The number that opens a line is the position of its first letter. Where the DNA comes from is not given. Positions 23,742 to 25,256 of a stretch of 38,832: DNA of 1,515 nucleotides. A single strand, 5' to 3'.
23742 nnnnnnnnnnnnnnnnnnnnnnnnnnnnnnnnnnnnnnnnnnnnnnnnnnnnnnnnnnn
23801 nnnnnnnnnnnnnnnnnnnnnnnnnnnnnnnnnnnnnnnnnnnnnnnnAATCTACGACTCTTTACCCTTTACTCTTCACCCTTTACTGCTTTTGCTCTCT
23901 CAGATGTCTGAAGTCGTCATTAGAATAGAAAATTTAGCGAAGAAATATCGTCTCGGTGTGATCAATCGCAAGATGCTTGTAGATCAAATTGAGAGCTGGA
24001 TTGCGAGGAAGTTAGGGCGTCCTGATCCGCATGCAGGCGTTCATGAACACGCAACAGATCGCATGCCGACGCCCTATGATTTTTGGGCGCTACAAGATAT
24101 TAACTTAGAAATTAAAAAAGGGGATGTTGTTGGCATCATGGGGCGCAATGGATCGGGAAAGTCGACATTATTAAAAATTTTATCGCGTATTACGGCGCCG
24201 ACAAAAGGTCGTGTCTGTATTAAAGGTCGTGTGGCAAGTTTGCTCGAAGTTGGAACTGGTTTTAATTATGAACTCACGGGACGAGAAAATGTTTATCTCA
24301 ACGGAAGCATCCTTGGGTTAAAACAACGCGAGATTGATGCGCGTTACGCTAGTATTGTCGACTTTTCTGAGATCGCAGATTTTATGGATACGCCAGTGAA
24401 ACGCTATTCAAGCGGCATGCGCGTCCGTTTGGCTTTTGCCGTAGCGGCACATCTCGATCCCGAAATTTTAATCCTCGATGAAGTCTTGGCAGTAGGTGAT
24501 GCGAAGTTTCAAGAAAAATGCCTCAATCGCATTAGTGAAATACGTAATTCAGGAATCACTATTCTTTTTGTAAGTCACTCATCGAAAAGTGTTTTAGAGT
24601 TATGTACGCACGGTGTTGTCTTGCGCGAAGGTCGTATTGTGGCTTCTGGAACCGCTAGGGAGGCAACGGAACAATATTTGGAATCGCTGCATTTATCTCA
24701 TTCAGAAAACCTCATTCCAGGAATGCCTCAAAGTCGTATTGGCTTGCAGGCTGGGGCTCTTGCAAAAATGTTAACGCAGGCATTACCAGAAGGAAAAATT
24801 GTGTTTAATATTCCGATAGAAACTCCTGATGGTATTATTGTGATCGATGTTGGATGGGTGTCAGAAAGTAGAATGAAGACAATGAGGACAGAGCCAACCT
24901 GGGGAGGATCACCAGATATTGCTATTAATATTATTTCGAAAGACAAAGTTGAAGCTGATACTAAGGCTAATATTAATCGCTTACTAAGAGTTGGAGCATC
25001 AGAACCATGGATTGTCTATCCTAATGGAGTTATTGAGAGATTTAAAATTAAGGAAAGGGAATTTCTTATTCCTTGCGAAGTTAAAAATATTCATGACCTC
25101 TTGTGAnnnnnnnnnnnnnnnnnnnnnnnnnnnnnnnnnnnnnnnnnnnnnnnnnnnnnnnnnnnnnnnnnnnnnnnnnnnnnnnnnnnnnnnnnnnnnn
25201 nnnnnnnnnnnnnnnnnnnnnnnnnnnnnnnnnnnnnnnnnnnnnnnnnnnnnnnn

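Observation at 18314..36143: Complete-looking ABC-transporter-dependent (Wzm/Wzt) glycan locus with about 11 glycosyltransferase genes next to core genes of a chlamydia-like genome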

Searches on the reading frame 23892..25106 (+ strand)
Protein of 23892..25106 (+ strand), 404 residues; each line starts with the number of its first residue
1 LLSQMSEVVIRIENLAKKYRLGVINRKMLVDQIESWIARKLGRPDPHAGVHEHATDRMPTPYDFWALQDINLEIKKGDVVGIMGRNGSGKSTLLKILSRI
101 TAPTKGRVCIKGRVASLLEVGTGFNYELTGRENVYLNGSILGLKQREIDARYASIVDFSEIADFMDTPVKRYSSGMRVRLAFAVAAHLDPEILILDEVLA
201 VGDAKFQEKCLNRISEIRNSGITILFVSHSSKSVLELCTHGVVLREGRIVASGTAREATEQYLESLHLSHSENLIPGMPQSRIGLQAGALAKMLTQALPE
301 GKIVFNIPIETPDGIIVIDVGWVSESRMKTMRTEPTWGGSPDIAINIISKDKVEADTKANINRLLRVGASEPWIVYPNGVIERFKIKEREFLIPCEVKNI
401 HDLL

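Call 3: search_protein_families(library=pfam, proteins=[window:23892-25106:+], max_evalue=0.01)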
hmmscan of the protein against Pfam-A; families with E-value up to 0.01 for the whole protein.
window:23892-25106:+ (404 aa): 6 families
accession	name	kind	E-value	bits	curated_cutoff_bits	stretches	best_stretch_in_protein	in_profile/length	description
PF00005.33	ABC_tran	-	1.6e-23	84.2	25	1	67-198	1-135/137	ABC transporter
PF13304.12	AAA_21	-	9.2e-07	29.6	27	1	80-100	2-22/304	AAA domain, putative AbiEii toxin, Type IV TA system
PF13555.12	AAA_29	-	0.00068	19.8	27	1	72-103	17-48/61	P-loop containing region of AAA domain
PF02463.25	SMC_N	-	0.0026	17.7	40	0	78-95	25-42/220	RecF/RecN/SMC N terminal domain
PF13476.12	AAA_23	-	0.0036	18.4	27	1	68-97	13-39/201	AAA domain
PF13175.12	AAA_15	-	0.0081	16.2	32.1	0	66-102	13-48/374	AAA ATPase domain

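Call 5: search_protein_families(library=ncbifam, proteins=[window:23892-25106:+], max_evalue=0.001)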
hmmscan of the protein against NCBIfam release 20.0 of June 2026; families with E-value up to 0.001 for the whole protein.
window:23892-25106:+ (404 aa): 185 families (the best 25 are shown)
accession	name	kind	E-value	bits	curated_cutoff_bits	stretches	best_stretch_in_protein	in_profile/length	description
NF010065.0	PRK13545.1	equivalog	4e-60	204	538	1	65-266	38-238/549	teichoic acids export protein ATP-binding subunit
NF050108.1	galactan_ABC_ATP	equivalog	4.6e-56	189.7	400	1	66-262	44-240/244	galactan export ABC transporter ATP-binding subunit Wzt/RfbE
NF010066.0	PRK13546.1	equivalog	1.2e-52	178.9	320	1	63-264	36-236/264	teichoic acids export ABC transporter ATP-binding subunit TagH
TIGR01188.1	drrA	subfamily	2.3e-37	128.9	312.45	1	63-259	5-212/302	daunorubicin resistance ABC transporter, ATP-binding protein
TIGR04521.1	ECF_ATPase_2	equivalog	2.5e-32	112.1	330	2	131-269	103-245/279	energy-coupling factor transporter ATPase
TIGR04520.1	ECF_ATPase_1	equivalog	8e-28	97.6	315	2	141-268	106-235/269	energy-coupling factor transporter ATPase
TIGR00968.1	3a0106s01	subfamily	1.6e-27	96.6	342.75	1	63-261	12-221/237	sulfate ABC transporter ATP-binding protein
NF010158.0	PRK13637.1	equivalog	1.2e-26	93.4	390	1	60-260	16-234/287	energy-coupling factor transporter ATPase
TIGR01166.1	cbiO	subfamily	1.7e-25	89.6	211.8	2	66-113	7-54/190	cobalt ABC transporter, ATP-binding protein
NF010059.0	PRK13536.1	equivalog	4.7e-25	88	549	1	67-257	59-260/342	nodulation factor ABC transporter ATP-binding protein NodI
TIGR03375.1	type_I_sec_LssB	subfamily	1e-24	86.8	693.1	2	66-113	482-529/696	type I secretion system permease/ATPase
TIGR03740.1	galliderm_ABC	subfamily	1.1e-24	87.4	309.75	1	66-266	15-217/223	lantibiotic protection ABC transporter ATP-binding subunit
TIGR01288.1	nodI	equivalog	4.3e-24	85.1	424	1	67-256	20-220/303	nodulation factor ABC transporter ATP-binding protein NodI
NF040840.2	tungstate_WtpC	equivalog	6.2e-24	84.9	440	1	63-280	12-242/347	tungstate ABC transporter ATP-binding protein WtpC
TIGR02315.1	ABC_phnC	equivalog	1e-23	84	266.1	2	65-113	16-64/243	phosphonate ABC transporter ATP-binding protein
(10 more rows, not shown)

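Call 7: find_encoding_contigs(protein=window:23892-25106:+, flank=10000, max_places=6)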
Protein window:23892-25106:+ (404 aa): no gene with exactly this product is on record in the collection.

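Call 16: search_solved_structures(query=window:23892-25106:+, max_evalue=0.001)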
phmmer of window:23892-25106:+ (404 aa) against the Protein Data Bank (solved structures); distinct sequences matched with E-value up to 0.001: 551 (the best 60 are shown).
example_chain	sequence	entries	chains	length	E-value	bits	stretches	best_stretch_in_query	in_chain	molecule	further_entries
6amx_A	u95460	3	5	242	2.3e-69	237.5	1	57-269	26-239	ABC transporter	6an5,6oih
6m96_A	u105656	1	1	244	6e-69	236.1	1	57-269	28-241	ABC transporter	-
8dku_A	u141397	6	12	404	2.1e-68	234.3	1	57-266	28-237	ABC transporter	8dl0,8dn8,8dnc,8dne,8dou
7k2t_A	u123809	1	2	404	5.5e-68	232.9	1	57-266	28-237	ABC transporter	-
6jbh_A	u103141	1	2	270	1.9e-53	185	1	62-265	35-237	TarH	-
7dd0_A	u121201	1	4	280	4.9e-52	180.4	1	63-249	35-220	Teichoic acids export ATP-binding protein TagH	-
9qhw_C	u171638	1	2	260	7.2e-47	163.4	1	65-262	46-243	ABC transporter ATP-binding protein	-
9qfx_C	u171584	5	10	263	7.5e-47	163.4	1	65-262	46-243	ABC transporter ATP-binding protein | Probable o-antigen/lipopolysaccharide transport ATP-binding protein ABC transporter RfbE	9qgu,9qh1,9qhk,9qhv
9qhx_C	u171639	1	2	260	1.9e-46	162.1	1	65-262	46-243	ABC transporter ATP-binding protein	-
9qhj_C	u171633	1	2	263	1.9e-46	162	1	65-262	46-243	Probable o-antigen/lipopolysaccharide transport ATP-binding protein ABC transporter RfbE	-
9cfl_B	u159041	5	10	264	3.7e-45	157.8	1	63-257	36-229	Teichoic acids export ATP-binding protein TagH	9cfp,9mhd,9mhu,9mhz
8tsi_A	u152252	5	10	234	5.7e-30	107.8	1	55-250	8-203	ABC transporter ATP-binding protein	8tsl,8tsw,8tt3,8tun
8tsh_A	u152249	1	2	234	1.5e-29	106.4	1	55-250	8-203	ABC transporter ATP-binding protein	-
7qkr_A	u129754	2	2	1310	4.8e-27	98.2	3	32-257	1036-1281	Plasma membrane ATP-binding cassette transporter required for the export of a-factor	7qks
7w01_A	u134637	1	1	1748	8.7e-25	90.7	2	65-257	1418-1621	Phospholipid-transporting ATPase ABCA3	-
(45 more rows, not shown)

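Call 18: find_homologous_proteins(query=window:23892-25106:+, max_evalue=1e-30)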
Query window:23892-25106:+ (404 aa): 8000 proteins with E <= 1e-30 among 8000 candidates; the best 120 are listed.
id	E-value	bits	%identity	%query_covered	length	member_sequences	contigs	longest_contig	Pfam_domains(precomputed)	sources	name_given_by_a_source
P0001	7.7e-263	889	100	99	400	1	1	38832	PF00005.34,PF13304.13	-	-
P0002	5.6e-213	725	79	99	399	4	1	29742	PF00005.34,PF13304.13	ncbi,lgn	ncbi:MAG: ATP-binding cassette domain-containing protein [Chthoniobacterales bacterium]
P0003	1.2e-207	708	79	97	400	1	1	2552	PF00005.34,PF13304.13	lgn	-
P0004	3.1e-207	706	77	98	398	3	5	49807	PF00005.34,PF13304.13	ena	-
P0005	5.8e-207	705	77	99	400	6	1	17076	PF00005.34,PF13304.13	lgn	-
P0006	3.4e-205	699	76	99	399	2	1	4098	PF00005.34,PF13304.13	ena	-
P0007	7.2e-205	698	77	97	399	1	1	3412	PF00005.34,PF13304.13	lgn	-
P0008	7.8e-205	698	76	98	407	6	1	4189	PF00005.34,PF13304.13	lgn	-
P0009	1.5e-204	697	77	97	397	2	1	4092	PF00005.34,PF13304.13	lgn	-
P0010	9.5e-203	691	75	97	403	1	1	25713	PF00005.34,PF13304.13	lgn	-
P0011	2.7e-199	680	72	99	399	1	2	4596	PF00005.34,PF13304.13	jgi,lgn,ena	jgi:ABC-type polysaccharide/polyol phosphate transport system ATPase subunit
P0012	6.6e-199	679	77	96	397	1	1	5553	PF00005.34,PF13304.13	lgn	-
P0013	7.2e-199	679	73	99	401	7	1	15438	PF00005.34,PF13304.13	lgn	-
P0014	2.5e-198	677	77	96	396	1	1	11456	PF00005.34,PF13304.13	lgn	-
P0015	6.4e-198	676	74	99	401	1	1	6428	PF00005.34,PF13304.13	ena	-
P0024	1.4e-191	655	76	94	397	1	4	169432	PF00005.34,PF13304.13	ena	-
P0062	8.7e-181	619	67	98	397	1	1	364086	PF00005.34,PF13304.13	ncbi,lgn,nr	ncbi:MAG: ABC transporter ATP-binding protein [Terrimicrobiaceae bacterium]|nr:ABC transporter ATP-b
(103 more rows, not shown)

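Call 19: find_encoding_contigs(protein=P0002, flank=10000, max_places=2)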
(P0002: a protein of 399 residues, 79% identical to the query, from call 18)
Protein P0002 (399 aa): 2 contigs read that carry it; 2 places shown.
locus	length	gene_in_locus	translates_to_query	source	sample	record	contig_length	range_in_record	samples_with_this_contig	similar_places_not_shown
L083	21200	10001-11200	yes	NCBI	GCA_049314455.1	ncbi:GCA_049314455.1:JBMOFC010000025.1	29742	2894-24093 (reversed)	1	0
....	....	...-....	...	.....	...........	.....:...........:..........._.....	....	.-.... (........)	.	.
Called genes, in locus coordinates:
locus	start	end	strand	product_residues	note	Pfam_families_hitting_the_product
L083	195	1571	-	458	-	PF13489:Methyltransf_23, PF07021:MetW (weak), PF13847:Methyltransf_31 (weak), PF08241:Methyltransf_11, PF08242:Methyltransf_12, PF13649:Methyltransf_25 (weak), PF00535:Glycos_transf_2, PF10111:Glyco_tranf_2_2, +2 more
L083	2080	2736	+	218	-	-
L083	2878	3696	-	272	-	PF02649:GCHY-1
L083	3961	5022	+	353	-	PF06750:A24_N_bact, PF01478:Peptidase_A24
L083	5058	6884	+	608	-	PF00664:ABC_membrane, PF00005:ABC_tran, PF02463:SMC_N (weak)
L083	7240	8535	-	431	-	PF00535:Glycos_transf_2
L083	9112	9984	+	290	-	PF01061:ABC2_membrane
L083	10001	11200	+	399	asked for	PF00005:ABC_tran, PF13304:AAA_21 (faint)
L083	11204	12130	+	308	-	-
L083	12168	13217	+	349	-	PF00535:Glycos_transf_2, PF10111:Glyco_tranf_2_2 (faint), PF13641:Glyco_tranf_2_3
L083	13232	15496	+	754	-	PF13439:Glyco_transf_4 (faint), PF00534:Glycos_transf_1, PF13692:Glyco_trans_1_4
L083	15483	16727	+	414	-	-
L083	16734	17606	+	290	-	PF13641:Glyco_tranf_2_3, PF00535:Glycos_transf_2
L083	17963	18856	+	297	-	-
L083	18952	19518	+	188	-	-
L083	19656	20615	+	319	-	PF03016:Exostosin_GT47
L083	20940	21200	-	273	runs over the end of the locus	PF06778:Chlor_dismutase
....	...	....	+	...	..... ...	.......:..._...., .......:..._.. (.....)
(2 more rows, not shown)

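Call 20: find_encoding_contigs(protein=P0024, flank=10000, max_places=2)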
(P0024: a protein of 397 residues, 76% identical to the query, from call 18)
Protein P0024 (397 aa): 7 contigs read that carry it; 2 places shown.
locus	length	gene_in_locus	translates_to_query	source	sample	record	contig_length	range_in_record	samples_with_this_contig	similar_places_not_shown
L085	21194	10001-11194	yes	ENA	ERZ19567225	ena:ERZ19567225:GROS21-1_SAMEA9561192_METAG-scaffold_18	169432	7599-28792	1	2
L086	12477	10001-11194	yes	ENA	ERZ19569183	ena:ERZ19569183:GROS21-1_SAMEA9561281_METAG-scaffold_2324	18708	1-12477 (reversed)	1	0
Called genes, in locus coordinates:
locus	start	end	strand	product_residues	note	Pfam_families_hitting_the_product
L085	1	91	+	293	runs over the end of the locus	PF00528:BPD_transp_1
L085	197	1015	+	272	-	PF02463:SMC_N (faint), PF00005:ABC_tran, PF13304:AAA_21 (weak)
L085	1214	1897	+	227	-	PF01895:PhoU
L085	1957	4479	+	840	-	-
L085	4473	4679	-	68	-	-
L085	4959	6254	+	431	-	PF03446:NAD_binding_2 (faint), PF03721:UDPG_MGDP_dh_N, PF03807:F420_oxidored (faint), PF00984:UDPG_MGDP_dh, PF03720:UDPG_MGDP_dh_C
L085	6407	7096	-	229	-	-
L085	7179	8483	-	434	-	PF00535:Glycos_transf_2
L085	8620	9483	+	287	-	PF01061:ABC2_membrane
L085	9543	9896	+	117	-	PF05635:23S_rRNA_IVP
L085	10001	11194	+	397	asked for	PF00005:ABC_tran, PF13304:AAA_21 (faint)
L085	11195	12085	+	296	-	-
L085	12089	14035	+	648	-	PF24785:RXYLT1_C (faint), PF03016:Exostosin_GT47 (weak)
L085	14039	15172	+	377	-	PF13692:Glyco_trans_1_4 (weak)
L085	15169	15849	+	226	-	PF01755:Glyco_transf_25 (weak)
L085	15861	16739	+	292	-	PF00535:Glycos_transf_2, PF13641:Glyco_tranf_2_3 (weak)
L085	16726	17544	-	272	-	PF08241:Methyltransf_11, PF13489:Methyltransf_23, PF08242:Methyltransf_12 (weak), PF13649:Methyltransf_25 (faint), PF13847:Methyltransf_31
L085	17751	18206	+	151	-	-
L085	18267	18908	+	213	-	-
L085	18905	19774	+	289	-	PF08843:AbiEii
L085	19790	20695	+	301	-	PF00535:Glycos_transf_2, PF10111:Glyco_tranf_2_2, PF13641:Glyco_tranf_2_3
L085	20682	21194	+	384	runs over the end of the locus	PF13450:NAD_binding_8, PF03275:GLF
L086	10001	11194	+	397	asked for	PF00005:ABC_tran, PF13304:AAA_21 (faint)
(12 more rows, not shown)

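Call 21: find_encoding_contigs(protein=P0062, flank=10000, max_places=2)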
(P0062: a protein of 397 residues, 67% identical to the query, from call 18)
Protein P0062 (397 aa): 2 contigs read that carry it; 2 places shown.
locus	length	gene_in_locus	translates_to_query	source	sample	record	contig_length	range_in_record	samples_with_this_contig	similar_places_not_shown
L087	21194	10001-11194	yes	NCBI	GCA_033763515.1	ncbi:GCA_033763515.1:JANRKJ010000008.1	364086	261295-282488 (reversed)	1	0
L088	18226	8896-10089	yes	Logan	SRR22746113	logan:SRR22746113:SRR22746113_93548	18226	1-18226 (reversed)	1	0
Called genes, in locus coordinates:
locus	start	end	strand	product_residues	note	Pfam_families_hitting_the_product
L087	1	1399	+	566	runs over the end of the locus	-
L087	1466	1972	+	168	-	-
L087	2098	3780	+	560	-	-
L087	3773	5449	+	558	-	PF13231:PMT_2 (weak)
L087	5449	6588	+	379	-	PF00535:Glycos_transf_2, PF13641:Glyco_tranf_2_3 (faint), PF04138:GtrA_DPMS_TM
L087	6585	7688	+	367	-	PF01073:3Beta_HSD (weak), PF01370:Epimerase, PF02719:Polysacc_synt_2, PF04321:RmlD_sub_bind, PF07993:NAD_binding_4, PF16363:GDP_Man_Dehyd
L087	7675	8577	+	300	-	PF00483:NTP_transferase, PF12804:NTP_transf_3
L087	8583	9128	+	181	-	PF00908:dTDP_sugar_isom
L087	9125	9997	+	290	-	PF01061:ABC2_membrane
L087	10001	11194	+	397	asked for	PF00005:ABC_tran, PF13304:AAA_21 (faint)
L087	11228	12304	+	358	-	PF04577:Glyco_transf_61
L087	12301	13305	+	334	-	PF00685:Sulfotransfer_1 (weak), PF13469:Sulfotransfer_3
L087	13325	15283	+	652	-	PF13522:GATase_6, PF13537:GATase_7, PF00733:Asn_synthase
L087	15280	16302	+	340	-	-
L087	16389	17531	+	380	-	PF13579:Glyco_trans_4_4 (weak), PF13439:Glyco_transf_4, PF00534:Glycos_transf_1, PF13692:Glyco_trans_1_4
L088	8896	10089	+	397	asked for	PF00005:ABC_tran, PF13304:AAA_21 (faint)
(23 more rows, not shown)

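Call 36: predict_structure(alignment_id=A1)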
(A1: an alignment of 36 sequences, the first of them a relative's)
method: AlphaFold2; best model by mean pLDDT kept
length: 400 residues; sequences in the alignment: 36
mean_pLDDT: 74.6   pTM: 0.57
mean pLDDT of the five models: 74.6, 72.3, 71.8, 69.8, 69.3
residues with pLDDT >= 90: 76; 70-90: 181; 50-70: 106; < 50: 37
segments of 3 or more residues with pLDDT < 50: 17-20, 115-125, 133-138, 266-276
pLDDT, mean of each block of 10 residues (from residue 1): 85 64 63 76 60 55 88 90 80 76 86 51 48 48 69 69 62 62 73 57 65 75 79 89 89 88 53 51 90 91 83 91 81 87 84 88 91 88 82 76
secondary structure, 60 per line:
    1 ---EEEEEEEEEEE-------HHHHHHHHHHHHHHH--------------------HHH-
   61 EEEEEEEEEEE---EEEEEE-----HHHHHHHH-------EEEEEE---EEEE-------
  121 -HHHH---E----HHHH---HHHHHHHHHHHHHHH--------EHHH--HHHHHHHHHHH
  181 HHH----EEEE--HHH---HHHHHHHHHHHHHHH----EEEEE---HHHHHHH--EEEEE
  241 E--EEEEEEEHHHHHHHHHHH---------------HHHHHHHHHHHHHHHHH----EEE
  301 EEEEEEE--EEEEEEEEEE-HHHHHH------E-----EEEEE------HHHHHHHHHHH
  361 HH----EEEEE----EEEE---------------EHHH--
elements in order: E4-14 H22-36 E61-71 E75-80 H86-93 E101-106 E110-113 H122-125 H134-137 H141-155 H170-183 E188-191 H200-214 E219-223 H227-233 E236-241 E244-250 H251-261 H277-293 E298-307 E310-319 H321-326 E339-343 H350-362 E367-371 E376-379

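Call 67: find_related_loci(query=P0001, collection=metagenome_contigs, flank=10000)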
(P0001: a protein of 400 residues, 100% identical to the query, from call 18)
Query P0001 (400 aa) in metagenome_contigs; peptide patterns used: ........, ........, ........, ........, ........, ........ (x = any residue, [..] = any of these).
600 stretches matched a pattern (row limit reached: there are more); 360 encode a relative of the query (tblastn E <= 1e-3); the best 80 are kept; 80 distinct loci.
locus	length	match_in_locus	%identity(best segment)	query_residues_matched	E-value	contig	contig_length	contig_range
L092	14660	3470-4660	76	1-397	0e+0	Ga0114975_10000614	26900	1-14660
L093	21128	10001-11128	76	4-379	0e+0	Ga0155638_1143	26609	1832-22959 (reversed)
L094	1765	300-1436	74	1-379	0e+0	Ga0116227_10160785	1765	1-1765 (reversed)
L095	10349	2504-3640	75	1-379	0e+0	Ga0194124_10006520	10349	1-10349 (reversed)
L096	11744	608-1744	74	1-379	0e+0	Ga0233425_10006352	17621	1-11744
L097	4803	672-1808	73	1-379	0e+0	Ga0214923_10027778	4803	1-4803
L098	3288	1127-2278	72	5-388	0e+0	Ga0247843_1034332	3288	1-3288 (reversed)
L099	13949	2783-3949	70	1-389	0e+0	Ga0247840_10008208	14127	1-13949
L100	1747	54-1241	70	4-399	0e+0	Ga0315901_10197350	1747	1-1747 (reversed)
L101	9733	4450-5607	69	5-390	0e+0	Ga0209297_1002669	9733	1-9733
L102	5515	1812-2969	69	5-390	0e+0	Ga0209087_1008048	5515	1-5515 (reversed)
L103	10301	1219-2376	69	5-390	0e+0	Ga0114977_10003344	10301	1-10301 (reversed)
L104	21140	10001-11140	71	1-380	0e+0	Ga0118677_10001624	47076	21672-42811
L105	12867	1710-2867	69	5-390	0e+0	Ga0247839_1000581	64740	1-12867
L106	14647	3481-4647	69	1-389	0e+0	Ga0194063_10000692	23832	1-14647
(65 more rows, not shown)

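Call 72: search_protein_families(library=pfam, proteins=[L092:4653-5495:+, L092:5492-6373:+], max_evalue=0.0001)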
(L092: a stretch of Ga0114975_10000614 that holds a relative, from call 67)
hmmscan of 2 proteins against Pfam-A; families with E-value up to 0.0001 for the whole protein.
L092:4653-5495:+ (280 aa): 3 families
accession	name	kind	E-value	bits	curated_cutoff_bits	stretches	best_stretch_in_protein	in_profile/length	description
PF04488.21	Gly_transf_sug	-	2.2e-15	57.6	23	1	67-144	1-87/93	Glycosyltransferase sugar-binding region containing DXD motif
PF05704.18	Caps_synth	-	7e-12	45.8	24.5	1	17-177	10-184/278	Capsular polysaccharide synthesis protein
PF12919.13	TcdA_TcdB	-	3.5e-09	36.8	23.6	0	109-134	169-194/382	TcdA/TcdB catalytic glycosyltransferase domain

L092:5492-6373:+ (293 aa): 1 family
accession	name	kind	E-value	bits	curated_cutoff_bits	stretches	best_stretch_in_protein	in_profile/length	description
PF01531.22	Glyco_transf_11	-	6.9e-05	22.7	23.9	0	140-274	137-276/298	Glycosyl transferase family 11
